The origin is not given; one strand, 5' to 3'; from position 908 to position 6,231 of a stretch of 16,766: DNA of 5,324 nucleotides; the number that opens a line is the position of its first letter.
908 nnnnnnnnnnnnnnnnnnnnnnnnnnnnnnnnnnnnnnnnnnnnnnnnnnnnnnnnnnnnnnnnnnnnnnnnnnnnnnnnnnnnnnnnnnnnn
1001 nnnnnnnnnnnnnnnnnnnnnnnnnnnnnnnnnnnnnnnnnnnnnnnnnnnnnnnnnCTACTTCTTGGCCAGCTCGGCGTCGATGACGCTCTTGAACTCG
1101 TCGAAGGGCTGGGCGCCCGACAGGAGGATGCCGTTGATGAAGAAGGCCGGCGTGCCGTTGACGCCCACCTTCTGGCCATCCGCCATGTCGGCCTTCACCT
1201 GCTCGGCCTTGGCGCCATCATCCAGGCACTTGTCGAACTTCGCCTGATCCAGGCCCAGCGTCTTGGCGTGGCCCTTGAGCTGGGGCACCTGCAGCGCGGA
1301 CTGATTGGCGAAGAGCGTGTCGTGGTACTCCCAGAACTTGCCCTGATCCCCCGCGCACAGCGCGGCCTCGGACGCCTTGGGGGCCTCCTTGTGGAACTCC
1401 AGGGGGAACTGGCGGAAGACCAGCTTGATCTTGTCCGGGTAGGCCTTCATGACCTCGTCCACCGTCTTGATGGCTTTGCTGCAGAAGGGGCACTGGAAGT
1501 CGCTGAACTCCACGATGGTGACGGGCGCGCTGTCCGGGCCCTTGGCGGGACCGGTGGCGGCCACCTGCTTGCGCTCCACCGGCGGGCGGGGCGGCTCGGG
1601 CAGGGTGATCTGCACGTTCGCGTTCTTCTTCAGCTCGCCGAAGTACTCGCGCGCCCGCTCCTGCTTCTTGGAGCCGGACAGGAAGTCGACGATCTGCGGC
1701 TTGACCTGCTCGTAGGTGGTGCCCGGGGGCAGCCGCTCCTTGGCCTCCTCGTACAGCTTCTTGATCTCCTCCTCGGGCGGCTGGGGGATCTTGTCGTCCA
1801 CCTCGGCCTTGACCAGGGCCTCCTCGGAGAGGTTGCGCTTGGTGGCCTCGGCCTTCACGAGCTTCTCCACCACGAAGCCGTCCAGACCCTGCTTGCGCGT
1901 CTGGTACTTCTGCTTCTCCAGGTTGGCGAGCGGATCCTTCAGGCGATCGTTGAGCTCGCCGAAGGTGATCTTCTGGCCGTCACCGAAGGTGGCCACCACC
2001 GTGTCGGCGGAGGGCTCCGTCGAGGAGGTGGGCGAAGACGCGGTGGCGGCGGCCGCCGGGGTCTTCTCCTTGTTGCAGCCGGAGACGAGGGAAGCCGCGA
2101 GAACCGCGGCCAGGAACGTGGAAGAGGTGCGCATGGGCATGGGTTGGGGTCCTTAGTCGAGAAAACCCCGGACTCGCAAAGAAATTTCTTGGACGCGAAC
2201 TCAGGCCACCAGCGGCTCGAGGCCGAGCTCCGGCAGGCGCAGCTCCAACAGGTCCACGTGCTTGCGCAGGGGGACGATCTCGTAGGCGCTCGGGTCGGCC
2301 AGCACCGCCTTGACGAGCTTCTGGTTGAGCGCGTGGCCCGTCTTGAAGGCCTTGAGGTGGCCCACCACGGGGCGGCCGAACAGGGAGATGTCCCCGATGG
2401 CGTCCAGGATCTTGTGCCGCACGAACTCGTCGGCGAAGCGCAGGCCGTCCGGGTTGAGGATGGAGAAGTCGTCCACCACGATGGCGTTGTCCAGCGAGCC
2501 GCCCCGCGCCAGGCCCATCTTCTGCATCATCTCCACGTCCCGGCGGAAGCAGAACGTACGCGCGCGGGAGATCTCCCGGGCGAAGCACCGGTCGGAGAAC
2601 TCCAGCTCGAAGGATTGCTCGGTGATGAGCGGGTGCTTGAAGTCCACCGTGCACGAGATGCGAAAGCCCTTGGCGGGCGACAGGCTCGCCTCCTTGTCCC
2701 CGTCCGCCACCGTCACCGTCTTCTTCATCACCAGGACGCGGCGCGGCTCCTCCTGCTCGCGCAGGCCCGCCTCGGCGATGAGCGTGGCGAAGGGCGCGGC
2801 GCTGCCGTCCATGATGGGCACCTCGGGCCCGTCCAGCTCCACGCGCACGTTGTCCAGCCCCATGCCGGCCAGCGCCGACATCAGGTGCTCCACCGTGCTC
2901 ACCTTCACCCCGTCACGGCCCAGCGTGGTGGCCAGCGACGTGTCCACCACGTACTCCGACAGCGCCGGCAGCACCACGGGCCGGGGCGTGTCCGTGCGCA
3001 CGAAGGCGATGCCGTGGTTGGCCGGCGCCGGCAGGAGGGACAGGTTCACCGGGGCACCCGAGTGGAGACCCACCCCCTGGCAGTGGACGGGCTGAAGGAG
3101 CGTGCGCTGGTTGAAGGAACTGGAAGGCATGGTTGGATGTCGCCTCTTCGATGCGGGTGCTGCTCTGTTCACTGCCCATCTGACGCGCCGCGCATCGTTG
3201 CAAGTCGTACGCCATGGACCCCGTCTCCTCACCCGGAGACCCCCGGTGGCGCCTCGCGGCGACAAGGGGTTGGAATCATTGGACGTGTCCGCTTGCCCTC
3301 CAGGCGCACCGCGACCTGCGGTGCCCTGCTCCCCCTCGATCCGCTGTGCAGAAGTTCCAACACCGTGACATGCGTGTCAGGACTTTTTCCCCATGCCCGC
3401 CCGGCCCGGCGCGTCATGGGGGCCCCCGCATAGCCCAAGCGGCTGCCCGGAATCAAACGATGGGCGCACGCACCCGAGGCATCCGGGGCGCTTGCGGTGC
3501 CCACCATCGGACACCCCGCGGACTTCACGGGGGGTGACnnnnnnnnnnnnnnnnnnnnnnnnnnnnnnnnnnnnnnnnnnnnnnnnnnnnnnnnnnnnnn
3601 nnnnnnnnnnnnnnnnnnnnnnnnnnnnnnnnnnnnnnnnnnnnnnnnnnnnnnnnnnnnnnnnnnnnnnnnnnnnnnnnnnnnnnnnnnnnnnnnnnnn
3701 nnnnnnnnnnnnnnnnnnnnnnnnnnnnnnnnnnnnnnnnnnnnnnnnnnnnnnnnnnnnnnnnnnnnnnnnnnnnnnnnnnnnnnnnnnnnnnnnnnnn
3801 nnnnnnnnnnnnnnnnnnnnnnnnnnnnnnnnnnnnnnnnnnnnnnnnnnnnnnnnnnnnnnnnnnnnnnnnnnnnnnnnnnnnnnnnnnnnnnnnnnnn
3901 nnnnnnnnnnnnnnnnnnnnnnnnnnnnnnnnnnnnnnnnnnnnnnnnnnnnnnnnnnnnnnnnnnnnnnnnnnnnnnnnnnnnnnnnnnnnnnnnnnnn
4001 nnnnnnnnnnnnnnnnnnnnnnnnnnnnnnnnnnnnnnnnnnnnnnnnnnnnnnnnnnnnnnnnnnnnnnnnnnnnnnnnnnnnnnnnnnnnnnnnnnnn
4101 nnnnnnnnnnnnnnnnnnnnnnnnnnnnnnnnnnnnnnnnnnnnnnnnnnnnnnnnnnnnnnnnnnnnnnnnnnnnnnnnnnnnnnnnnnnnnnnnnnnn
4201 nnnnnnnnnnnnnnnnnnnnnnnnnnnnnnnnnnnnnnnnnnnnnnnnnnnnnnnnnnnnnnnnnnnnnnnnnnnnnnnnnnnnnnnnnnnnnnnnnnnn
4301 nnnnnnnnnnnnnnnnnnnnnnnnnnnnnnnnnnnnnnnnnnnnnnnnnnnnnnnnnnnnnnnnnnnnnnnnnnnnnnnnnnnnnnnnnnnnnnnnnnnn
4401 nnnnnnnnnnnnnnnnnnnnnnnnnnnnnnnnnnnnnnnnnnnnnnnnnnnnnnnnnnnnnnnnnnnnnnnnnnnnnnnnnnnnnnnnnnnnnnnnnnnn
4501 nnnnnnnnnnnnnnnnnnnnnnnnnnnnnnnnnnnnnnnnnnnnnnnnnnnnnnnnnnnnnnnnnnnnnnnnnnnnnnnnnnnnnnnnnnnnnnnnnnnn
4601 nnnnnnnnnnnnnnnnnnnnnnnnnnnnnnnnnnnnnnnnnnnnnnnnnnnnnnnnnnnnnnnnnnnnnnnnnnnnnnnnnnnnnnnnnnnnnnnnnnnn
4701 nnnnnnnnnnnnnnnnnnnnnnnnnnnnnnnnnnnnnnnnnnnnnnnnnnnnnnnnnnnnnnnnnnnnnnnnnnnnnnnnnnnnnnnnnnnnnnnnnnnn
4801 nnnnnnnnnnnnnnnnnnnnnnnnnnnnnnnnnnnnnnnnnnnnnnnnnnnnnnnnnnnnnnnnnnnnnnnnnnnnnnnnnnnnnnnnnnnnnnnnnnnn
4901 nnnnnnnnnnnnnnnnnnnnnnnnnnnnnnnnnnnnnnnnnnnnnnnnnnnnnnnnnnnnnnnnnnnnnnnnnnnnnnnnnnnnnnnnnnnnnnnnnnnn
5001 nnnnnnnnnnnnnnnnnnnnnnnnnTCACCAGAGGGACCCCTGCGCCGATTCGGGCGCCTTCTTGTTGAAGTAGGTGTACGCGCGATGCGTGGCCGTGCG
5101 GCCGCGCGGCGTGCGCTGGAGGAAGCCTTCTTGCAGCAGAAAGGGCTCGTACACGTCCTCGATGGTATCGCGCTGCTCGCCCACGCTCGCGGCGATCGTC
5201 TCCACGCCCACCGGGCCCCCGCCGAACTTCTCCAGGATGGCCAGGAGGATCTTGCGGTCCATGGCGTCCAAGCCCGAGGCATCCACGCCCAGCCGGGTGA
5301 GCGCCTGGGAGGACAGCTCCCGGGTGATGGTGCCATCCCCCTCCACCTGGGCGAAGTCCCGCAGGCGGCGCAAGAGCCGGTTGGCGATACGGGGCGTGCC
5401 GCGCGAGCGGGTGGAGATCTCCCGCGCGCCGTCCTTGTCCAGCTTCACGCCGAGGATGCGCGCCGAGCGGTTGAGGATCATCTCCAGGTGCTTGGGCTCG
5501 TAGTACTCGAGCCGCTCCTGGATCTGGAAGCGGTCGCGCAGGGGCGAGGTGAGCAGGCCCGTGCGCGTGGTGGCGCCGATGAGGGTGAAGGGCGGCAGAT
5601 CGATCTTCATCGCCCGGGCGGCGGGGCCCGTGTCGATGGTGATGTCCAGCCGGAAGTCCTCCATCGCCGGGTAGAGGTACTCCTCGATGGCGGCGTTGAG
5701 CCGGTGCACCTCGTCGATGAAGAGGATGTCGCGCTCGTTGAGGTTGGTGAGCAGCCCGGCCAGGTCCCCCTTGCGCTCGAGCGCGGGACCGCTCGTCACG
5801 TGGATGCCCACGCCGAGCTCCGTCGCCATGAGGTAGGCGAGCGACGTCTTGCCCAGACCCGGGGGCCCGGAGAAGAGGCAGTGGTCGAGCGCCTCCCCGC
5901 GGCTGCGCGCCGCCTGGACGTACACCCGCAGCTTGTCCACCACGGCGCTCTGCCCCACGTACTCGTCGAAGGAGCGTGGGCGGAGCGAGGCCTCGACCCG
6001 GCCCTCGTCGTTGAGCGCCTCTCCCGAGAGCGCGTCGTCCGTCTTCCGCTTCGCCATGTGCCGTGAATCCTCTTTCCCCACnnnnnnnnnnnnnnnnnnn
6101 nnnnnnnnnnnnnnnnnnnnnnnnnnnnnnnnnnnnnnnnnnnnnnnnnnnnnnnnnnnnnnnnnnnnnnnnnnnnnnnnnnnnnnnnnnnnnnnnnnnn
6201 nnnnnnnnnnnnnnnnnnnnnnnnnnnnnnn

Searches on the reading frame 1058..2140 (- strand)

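Call 16: search_protein_families(library=pfam, proteins=[window:1058-2140:-], max_evalue=0.00001)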
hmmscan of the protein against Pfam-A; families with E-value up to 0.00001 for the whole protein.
window:1058-2140:- (360 aa): 3 families
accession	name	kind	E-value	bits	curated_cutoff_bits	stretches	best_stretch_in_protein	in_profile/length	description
PF13462.12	Thioredoxin_4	-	6.1e-32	111.5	23.2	1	196-355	4-165/165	Thioredoxin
PF01323.26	DSBA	-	4.7e-25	88.9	25.6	1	208-353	1-190/191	DSBA-like thioredoxin domain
PF13098.12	Thioredoxin_2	-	9.3e-06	26.4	27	0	208-352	8-103/104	Thioredoxin-like domain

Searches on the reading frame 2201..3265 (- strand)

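Call 16: search_protein_families(library=pfam, proteins=[window:2201-3265:-], max_evalue=0.00001)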
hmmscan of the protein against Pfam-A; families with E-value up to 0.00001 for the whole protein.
window:2201-3265:- (354 aa): 1 family
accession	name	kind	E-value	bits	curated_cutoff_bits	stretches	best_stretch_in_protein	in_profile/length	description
PF03331.19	LpxC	-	2.4e-111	372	27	1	53-322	1-267/268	UDP-3-O-acyl N-acetylglycosamine deacetylase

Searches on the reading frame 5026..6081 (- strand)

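Call 16: search_protein_families(library=pfam, proteins=[window:5026-6081:-], max_evalue=0.00001)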
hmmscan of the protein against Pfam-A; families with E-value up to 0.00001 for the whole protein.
window:5026-6081:- (351 aa): 5 families
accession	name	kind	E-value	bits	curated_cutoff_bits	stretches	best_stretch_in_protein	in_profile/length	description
PF05496.18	RuvB_N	-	1.6e-75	252.6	27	1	33-191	1-159/159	Holliday junction DNA helicase RuvB P-loop domain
PF17864.7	AAA_lid_4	-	2.9e-31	107.5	27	1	194-267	1-74/74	RuvB AAA lid domain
PF05491.19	RuvB_C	-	2.8e-25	88.5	24.7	1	269-338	2-71/72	RuvB C-terminal winged helix domain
PF00004.35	AAA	-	2e-19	70.7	21.2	1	68-192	1-130/131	ATPase family associated with various cellular activities (AAA)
PF07728.20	AAA_5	-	1.2e-06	29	22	0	68-185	2-139/139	AAA domain (dynein-related subfamily)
